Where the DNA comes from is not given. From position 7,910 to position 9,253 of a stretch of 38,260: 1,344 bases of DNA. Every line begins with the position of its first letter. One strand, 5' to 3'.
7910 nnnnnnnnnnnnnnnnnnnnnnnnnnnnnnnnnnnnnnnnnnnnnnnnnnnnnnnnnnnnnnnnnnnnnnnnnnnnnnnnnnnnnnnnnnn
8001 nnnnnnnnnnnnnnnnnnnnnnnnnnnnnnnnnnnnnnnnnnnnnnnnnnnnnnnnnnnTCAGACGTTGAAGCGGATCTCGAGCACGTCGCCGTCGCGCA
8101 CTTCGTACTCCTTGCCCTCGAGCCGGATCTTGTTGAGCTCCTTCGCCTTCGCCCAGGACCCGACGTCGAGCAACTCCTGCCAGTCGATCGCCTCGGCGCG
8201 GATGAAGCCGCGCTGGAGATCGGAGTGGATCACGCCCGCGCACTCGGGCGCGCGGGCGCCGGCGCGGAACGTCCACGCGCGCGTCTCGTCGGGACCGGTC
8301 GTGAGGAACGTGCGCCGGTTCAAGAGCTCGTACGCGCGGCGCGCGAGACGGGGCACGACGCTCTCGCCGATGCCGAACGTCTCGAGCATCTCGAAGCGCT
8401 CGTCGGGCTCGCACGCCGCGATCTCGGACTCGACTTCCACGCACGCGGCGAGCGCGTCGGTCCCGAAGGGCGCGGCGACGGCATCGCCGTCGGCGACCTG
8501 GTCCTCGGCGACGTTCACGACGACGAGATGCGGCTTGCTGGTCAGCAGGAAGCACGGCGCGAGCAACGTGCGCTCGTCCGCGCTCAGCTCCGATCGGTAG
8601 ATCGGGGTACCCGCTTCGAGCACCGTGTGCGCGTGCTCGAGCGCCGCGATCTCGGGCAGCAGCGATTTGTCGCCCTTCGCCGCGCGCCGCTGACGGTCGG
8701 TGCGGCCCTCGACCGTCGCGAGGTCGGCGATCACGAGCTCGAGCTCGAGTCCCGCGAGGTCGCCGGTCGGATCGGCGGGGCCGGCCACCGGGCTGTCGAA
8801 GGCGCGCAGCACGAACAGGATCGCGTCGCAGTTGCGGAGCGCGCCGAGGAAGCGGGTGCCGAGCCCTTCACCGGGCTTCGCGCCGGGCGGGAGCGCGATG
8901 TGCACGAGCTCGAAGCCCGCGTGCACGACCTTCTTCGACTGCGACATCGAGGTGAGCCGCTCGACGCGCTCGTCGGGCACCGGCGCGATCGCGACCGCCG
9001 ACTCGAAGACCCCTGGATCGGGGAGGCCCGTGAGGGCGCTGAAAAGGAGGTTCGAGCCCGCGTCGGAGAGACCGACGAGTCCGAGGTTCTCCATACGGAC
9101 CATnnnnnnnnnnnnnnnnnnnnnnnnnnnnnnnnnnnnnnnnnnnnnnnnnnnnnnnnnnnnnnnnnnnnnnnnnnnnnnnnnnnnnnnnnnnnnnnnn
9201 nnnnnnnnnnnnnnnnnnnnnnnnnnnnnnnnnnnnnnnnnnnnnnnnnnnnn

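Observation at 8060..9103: YchF-family GTPase/ATPase homolog lacking the Walker A lysine and serine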

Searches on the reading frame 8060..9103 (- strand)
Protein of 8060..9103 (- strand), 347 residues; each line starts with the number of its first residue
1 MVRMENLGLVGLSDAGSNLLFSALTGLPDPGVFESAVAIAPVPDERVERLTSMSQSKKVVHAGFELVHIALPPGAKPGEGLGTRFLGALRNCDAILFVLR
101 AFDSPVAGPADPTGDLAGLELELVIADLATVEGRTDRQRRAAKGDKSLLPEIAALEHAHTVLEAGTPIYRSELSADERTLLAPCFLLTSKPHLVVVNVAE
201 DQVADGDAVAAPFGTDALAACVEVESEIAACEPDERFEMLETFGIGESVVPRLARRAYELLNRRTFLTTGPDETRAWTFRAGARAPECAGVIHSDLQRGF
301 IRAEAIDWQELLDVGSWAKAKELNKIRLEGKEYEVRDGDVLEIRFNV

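Call 3: search_protein_families(library=pfam, proteins=[window:8060-9103:-], max_evalue=1)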
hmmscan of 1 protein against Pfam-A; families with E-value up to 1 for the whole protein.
window:8060-9103:- (347 aa): 2 families
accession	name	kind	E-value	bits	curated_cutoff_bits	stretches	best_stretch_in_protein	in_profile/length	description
PF06071.19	YchF-GTPase_C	-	3e-32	111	27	1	265-346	3-84/84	Protein of unknown function (DUF933)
PF02824.27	TGS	-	0.036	14.6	22.2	1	279-343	13-58/60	TGS domain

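Call 4: search_protein_families(library=ncbifam, proteins=[window:8060-9103:-], max_evalue=1)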
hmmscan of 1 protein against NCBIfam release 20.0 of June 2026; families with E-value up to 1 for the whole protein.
window:8060-9103:- (347 aa): 5 families
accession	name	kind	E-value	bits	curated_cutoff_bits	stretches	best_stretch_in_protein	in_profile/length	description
TIGR00092.1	TIGR00092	equivalog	1.6e-76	257.9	279.2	1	7-347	5-368/368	redox-regulated ATPase YchF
NF007171.0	PRK09602.1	subfamily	2.5e-07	29.9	387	1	58-146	69-165/397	YchF-related putative GTPase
NF008954.1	PRK12296.1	equivalog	0.0055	15.2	377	1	71-126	216-269/470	GTPase ObgE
NF008956.1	PRK12299.1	equivalog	0.0086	15.1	300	1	71-101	216-246/327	GTPase ObgE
TIGR02729.1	Obg_CgtA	equivalog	0.013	14.5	280.25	1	73-103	217-247/329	Obg family GTPase CgtA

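Call 5: search_solved_structures(query=window:8060-9103:-, max_evalue=0.01, show_alignments=2)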
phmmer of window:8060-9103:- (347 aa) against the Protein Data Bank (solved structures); distinct sequences matched with E-value up to 0.01: 7.
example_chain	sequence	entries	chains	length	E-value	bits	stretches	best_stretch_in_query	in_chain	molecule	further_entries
2dby_A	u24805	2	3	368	4.5e-67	229.8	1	7-346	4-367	GTP-binding protein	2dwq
1jal_A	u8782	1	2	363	1.2e-61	212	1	7-347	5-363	YchF protein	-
8kie_y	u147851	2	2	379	1.7e-60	208.2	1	7-347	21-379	Ribosome-binding ATPase YchF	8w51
7y9i_A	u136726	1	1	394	7.4e-42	146.9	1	7-347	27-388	Obg-like ATPase 1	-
5ee0_A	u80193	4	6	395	1.7e-41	145.8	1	7-347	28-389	Obg-like ATPase 1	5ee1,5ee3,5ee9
2ohf_A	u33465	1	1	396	1.4e-39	139.5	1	7-346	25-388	GTP-binding protein 9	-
1ni3_A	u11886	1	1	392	7.2e-35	124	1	7-341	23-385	YchF GTP-binding protein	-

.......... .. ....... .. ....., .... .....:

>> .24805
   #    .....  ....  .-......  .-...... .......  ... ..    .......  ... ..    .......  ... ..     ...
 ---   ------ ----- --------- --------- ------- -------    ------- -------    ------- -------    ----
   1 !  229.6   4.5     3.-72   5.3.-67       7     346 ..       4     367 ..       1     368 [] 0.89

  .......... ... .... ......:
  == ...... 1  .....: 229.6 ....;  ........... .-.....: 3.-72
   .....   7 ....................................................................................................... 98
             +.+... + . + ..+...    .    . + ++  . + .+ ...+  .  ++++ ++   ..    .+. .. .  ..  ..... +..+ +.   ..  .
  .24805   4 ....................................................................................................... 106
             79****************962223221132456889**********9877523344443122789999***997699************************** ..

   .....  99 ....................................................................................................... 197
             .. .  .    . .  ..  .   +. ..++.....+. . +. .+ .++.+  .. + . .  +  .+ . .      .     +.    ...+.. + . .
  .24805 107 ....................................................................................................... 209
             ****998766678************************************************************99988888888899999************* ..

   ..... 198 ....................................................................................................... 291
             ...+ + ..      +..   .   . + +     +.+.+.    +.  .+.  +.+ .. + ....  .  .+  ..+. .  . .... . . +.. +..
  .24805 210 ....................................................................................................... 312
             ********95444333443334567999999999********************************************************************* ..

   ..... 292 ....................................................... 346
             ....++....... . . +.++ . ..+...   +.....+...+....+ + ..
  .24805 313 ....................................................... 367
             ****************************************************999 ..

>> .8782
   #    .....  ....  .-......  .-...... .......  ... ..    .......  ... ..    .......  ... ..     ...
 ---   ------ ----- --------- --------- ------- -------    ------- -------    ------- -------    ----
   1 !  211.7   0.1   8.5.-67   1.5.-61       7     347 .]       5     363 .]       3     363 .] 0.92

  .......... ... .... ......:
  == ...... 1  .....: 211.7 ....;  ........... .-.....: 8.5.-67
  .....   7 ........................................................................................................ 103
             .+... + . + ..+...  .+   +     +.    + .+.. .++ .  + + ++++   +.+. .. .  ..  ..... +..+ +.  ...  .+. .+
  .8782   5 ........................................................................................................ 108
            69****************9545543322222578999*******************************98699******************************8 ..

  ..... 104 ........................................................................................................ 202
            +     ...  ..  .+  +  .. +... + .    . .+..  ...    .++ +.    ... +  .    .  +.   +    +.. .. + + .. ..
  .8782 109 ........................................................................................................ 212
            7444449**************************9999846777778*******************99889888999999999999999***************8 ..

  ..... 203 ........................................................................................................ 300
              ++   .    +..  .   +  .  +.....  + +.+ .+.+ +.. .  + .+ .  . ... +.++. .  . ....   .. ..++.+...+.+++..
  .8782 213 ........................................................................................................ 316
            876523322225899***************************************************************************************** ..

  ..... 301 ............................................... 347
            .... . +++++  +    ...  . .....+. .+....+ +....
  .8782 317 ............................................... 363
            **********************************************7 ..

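Call 6: find_homologous_proteins(query=window:8060-9103:-, max_evalue=1e-10)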
Query window:8060-9103:- (347 aa): 4950 proteins with E <= 1e-10 among 8000 candidates; the best 120 are listed.
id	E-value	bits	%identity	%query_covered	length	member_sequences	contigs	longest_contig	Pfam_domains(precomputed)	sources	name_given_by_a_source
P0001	1.2e-222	756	100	99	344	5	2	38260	PF06071.20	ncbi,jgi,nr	ncbi:MAG TPA: DUF933 domain-containing protein [Acidimicrobiia bacterium]|jgi:hypothetical protein|n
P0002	5.1e-200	682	89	99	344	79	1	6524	PF06071.20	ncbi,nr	ncbi:MAG: ribosome-binding ATPase [Actinomycetota bacterium]|nr:ribosome-binding ATPase [Actinomycet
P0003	4.5e-198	675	87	99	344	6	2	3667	PF06071.20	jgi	jgi:GTP-binding protein YchF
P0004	1.8e-190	650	86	99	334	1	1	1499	PF06071.20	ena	-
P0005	8.6e-183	625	82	99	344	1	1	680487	PF06071.20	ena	-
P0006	9.6e-179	612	94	85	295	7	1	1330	PF06071.20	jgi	jgi:hypothetical protein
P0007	9.6e-162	556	75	99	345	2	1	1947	PF06071.20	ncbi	-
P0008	1.3e-160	552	74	99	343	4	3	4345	PF06071.20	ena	-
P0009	5.7e-158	544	74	99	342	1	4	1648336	PF06071.20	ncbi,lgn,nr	ncbi:MAG: YchF family ATPase [Acidimicrobiia bacterium]|nr:YchF family ATPase [Acidimicrobiia bacter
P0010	1.2e-157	542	74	99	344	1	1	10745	PF06071.20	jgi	jgi:GTP-binding protein YchF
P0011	2.9e-157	541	74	99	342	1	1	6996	PF06071.20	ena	-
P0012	3.0e-157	541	73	99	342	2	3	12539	PF06071.20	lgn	-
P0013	1.2e-156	539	72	99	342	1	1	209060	PF06071.20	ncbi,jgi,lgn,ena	-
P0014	1.5e-156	539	72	99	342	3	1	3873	PF06071.20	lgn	-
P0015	1.5e-156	539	73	99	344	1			PF06071.20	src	-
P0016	1.6e-156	539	73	99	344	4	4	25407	PF06071.20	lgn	-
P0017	4.1e-156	537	72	99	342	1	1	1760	PF06071.20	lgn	-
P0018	5.5e-156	537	72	99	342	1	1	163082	PF06071.20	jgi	jgi:GTP-binding protein YchF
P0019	1.6e-155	536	72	100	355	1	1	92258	PF06071.20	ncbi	-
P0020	3.0e-155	535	72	99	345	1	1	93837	PF06071.20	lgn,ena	-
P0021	3.0e-155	535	73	99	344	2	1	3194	PF06071.20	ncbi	ncbi:MAG TPA: DUF933 domain-containing protein [Acidimicrobiia bacterium]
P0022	2.4e-154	532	71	99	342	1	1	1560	PF06071.20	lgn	-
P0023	4.2e-154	531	72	98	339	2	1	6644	PF06071.20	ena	-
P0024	2.8e-153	528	72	99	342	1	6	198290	PF06071.20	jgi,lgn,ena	jgi:GTP-binding protein YchF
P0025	2.9e-153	528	72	99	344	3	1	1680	PF06071.20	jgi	jgi:GTP-binding protein YchF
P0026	3.4e-153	528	71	99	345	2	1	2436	PF06071.20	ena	-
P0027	5.2e-153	527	73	99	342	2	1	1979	PF06071.20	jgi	jgi:hypothetical protein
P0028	1.2e-152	526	71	99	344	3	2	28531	PF06071.20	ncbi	-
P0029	4.1e-151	521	71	99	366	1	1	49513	PF06071.20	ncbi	-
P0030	1.0e-150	520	70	99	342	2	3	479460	PF06071.20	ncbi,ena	-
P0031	2.4e-147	509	69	99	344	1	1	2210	PF06071.20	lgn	-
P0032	1.1e-146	506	70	99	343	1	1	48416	PF06071.20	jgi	jgi:GTP-binding protein YchF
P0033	3.5e-146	505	69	99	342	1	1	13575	PF06071.20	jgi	-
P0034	3.6e-144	498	67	99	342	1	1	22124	PF06071.20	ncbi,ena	-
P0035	1.6e-143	496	68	99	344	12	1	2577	PF06071.20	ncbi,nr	ncbi:MAG TPA: DUF933 domain-containing protein [Acidimicrobiia bacterium]|nr:DUF933 domain-containin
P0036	2.8e-143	495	67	99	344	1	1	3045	PF06071.20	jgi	jgi:ribosome-binding ATPase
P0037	4.6e-143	495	67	99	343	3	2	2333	PF06071.20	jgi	jgi:GTP-binding protein YchF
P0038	6.0e-142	491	68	99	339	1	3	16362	PF06071.20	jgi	jgi:GTP-binding protein YchF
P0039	8.2e-142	490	68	99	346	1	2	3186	PF06071.20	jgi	jgi:hypothetical protein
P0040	2.6e-141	489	68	99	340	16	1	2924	PF06071.20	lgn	-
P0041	2.7e-141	489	70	99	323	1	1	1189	PF06071.20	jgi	jgi:hypothetical protein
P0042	1.0e-140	487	67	99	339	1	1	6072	PF06071.20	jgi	jgi:hypothetical protein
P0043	1.7e-140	486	68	99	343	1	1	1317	PF06071.20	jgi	jgi:GTP-binding protein YchF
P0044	2.2e-140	486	68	99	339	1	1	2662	PF06071.20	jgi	jgi:ribosome-binding ATPase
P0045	2.4e-140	486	69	99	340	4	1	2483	PF06071.20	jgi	jgi:ribosome-binding ATPase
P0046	2.4e-140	486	68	99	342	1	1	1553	PF06071.20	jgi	-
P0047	7.7e-140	484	67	99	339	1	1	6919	PF06071.20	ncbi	ncbi:MAG TPA: DUF933 domain-containing protein [Acidimicrobiia bacterium]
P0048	1.8e-139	483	66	99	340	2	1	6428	PF06071.20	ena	-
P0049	4.6e-139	481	67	99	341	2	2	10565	PF06071.20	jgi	jgi:GTP-binding protein YchF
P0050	7.0e-139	481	66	99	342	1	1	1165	PF06071.20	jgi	jgi:ribosome-binding ATPase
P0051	9.1e-139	480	68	99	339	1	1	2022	PF06071.20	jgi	-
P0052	9.6e-139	480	67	99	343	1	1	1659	PF06071.20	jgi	jgi:GTP-binding protein YchF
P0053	1.9e-138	479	66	99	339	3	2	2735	PF06071.20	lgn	-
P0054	2.0e-138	479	66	99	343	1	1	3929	PF06071.20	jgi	jgi:GTP-binding protein YchF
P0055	2.5e-138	479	66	99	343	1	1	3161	PF06071.20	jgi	jgi:ribosome-binding ATPase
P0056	2.8e-138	479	66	99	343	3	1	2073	PF06071.20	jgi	jgi:hypothetical protein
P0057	4.1e-138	478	67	99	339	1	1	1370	PF06071.20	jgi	jgi:GTP-binding protein YchF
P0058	4.2e-138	478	66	99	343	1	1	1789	PF06071.20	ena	-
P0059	4.8e-138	478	67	98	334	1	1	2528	PF06071.20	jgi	jgi:ribosome-binding ATPase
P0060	6.1e-138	478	67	99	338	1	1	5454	PF06071.20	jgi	jgi:GTP-binding protein YchF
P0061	6.4e-138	478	66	99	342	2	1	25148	PF06071.20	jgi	jgi:GTP-binding protein YchF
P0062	6.5e-138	478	66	99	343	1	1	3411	PF06071.20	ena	-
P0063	7.5e-138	477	67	99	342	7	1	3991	PF06071.20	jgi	-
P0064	7.6e-138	477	66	99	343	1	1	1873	PF06071.20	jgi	-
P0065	9.1e-138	477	66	99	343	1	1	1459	PF06071.20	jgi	jgi:GTP-binding protein YchF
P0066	9.4e-138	477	64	99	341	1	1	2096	PF06071.20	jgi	jgi:hypothetical protein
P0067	1.4e-137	476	66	99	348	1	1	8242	PF06071.20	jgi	jgi:ribosome-binding ATPase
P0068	1.7e-137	476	66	99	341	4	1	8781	PF06071.20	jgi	jgi:GTP-binding protein YchF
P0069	2.1e-137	476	67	99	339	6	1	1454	PF06071.20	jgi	jgi:GTP-binding protein YchF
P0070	2.1e-137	476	66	99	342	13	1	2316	PF06071.20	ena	-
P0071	2.4e-137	476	67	99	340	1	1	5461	PF06071.20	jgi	jgi:GTP-binding protein YchF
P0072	2.9e-137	475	66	99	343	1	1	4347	PF06071.20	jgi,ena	-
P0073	3.4e-137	475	66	99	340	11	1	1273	PF06071.20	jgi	jgi:ribosome-binding ATPase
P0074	3.9e-137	475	66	99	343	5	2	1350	PF06071.20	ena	-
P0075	3.9e-137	475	65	99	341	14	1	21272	PF06071.20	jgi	jgi:GTP-binding protein YchF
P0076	4.9e-137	475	66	99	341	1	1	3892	PF06071.20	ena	-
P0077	6.3e-137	474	65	99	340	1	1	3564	PF06071.20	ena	-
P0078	7.0e-137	474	66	99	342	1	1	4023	PF06071.20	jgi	jgi:GTP-binding protein YchF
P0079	8.0e-137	474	66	99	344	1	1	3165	PF06071.20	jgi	jgi:GTP-binding protein YchF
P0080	8.7e-137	474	65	99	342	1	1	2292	PF06071.20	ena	-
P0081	9.7e-137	474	66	99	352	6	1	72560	PF01926.30,PF02421.25,PF06071.20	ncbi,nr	ncbi:MAG: GTP-binding protein [Actinomycetia bacterium]|nr:GTP-binding protein [Actinomycetes bacter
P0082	9.7e-137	474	67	99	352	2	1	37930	PF01926.30,PF02421.25,PF06071.20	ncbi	-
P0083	1.3e-136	473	65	99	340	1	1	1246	PF06071.20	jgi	jgi:ribosome-binding ATPase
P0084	1.4e-136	473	66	99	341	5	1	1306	PF06071.20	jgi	jgi:GTP-binding protein YchF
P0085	1.4e-136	473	66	99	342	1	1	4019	PF06071.20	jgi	jgi:GTP-binding protein YchF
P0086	1.4e-136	473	66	99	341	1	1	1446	PF06071.20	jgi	jgi:ribosome-binding ATPase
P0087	1.4e-136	473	67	99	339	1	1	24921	PF06071.20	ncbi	-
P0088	1.5e-136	473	66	99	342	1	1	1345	PF06071.20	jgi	-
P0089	1.5e-136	473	66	99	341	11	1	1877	PF06071.20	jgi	jgi:ribosome-binding ATPase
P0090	2.3e-136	472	66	99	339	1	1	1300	PF06071.20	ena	-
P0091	2.6e-136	472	67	99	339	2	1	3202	PF06071.20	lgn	-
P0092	3.3e-136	472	66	99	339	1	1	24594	PF06071.20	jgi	jgi:hypothetical protein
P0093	3.4e-136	472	65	99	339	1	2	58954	PF06071.20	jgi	jgi:GTP-binding protein YchF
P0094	3.9e-136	472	66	99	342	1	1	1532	PF06071.20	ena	-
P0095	4.5e-136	472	65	99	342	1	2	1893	PF06071.20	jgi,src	-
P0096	4.6e-136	471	66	99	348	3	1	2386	PF06071.20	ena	-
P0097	4.8e-136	471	66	99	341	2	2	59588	PF06071.20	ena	-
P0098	5.2e-136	471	65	99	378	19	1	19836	PF06071.20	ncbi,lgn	-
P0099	5.2e-136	471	66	99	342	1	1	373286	PF06071.20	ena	-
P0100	5.7e-136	471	66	99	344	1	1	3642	PF06071.20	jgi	jgi:ribosome-binding ATPase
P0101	7.8e-136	471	64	99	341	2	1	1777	PF06071.20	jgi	jgi:ribosome-binding ATPase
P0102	8.9e-136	471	65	99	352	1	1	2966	PF01926.30,PF02421.25,PF06071.20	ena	-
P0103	9.1e-136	471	66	99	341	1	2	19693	PF06071.20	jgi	jgi:ribosome-binding ATPase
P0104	9.3e-136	471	66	99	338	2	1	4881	PF06071.20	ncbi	-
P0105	9.4e-136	470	64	99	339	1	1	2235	PF06071.20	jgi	jgi:GTP-binding protein YchF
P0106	9.4e-136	470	65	99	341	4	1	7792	PF06071.20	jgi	jgi:GTP-binding protein YchF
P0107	1.0e-135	470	65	99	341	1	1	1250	PF06071.20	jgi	jgi:GTP-binding protein YchF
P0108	1.2e-135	470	65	99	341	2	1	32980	PF06071.20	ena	-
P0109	1.4e-135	470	65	99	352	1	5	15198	PF01926.30,PF02421.25,PF06071.20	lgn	-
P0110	1.5e-135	470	65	99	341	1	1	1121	PF06071.20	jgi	jgi:GTP-binding protein YchF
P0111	1.5e-135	470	66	99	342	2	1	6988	PF06071.20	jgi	-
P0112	1.8e-135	470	65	99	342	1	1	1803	PF06071.20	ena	-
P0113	1.8e-135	470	64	99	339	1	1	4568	PF06071.20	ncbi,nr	ncbi:MAG: redox-regulated ATPase YchF [Actinobacteria bacterium]|nr:redox-regulated ATPase YchF [Act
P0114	1.9e-135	470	65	99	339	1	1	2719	PF06071.20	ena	-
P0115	1.9e-135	469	66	99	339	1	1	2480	PF06071.20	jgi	jgi:ribosome-binding ATPase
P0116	2.2e-135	469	65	99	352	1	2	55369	PF01926.30,PF02421.25,PF06071.20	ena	-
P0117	2.3e-135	469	65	99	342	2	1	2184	PF06071.20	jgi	jgi:hypothetical protein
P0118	2.3e-135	469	64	99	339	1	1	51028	PF06071.20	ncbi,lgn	ncbi:MAG: DUF933 domain-containing protein [Acidimicrobiia bacterium]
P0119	2.5e-135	469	65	99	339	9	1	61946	PF06071.20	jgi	jgi:GTP-binding protein YchF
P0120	2.7e-135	469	66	99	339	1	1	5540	PF06071.20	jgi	jgi:hypothetical protein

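Call 11: find_encoding_contigs(protein=P0081, flank=8000, max_places=3)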
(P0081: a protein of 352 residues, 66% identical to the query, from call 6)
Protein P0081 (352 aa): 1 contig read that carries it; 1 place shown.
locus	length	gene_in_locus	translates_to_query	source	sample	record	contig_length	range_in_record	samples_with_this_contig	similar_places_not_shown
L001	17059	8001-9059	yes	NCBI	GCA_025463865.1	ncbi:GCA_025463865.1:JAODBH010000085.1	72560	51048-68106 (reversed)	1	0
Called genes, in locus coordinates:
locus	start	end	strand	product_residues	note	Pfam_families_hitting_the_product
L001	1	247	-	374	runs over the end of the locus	PF00266:Aminotran_5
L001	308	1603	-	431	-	PF00657:Lipase_GDSL (weak), PF04311:DUF459, PF13472:Lipase_GDSL_2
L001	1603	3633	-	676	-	PF03062:MBOAT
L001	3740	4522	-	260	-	PF00378:ECH_1, PF16113:ECH_2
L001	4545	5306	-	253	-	PF04402:SIMPL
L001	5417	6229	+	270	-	PF13622:4HBT_3, PF20789:4HBT_3C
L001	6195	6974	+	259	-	PF13191:AAA_16 (faint), PF00005:ABC_tran, PF13304:AAA_21 (faint)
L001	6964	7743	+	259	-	PF03649:UPF0014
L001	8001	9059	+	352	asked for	PF01926:MMR_HSR1, PF02421:FeoB_N (weak), PF06071:YchF-GTPase_C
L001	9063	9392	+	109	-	PF02643:DUF192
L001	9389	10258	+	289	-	PF00590:TP_methylase, PF23016:RsmI_C (weak)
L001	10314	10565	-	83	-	PF04014:MazE_antitoxin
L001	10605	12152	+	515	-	PF00133:tRNA-synt_1, PF09334:tRNA-synt_1g, PF01406:tRNA-synt_1e (faint), PF09334:tRNA-synt_1g, PF00133:tRNA-synt_1 (weak), PF19303:Anticodon_3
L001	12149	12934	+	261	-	PF01026:TatD_DNase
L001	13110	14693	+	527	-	PF03990:DUF348, PF07501:G5, PF03330:DPBB_1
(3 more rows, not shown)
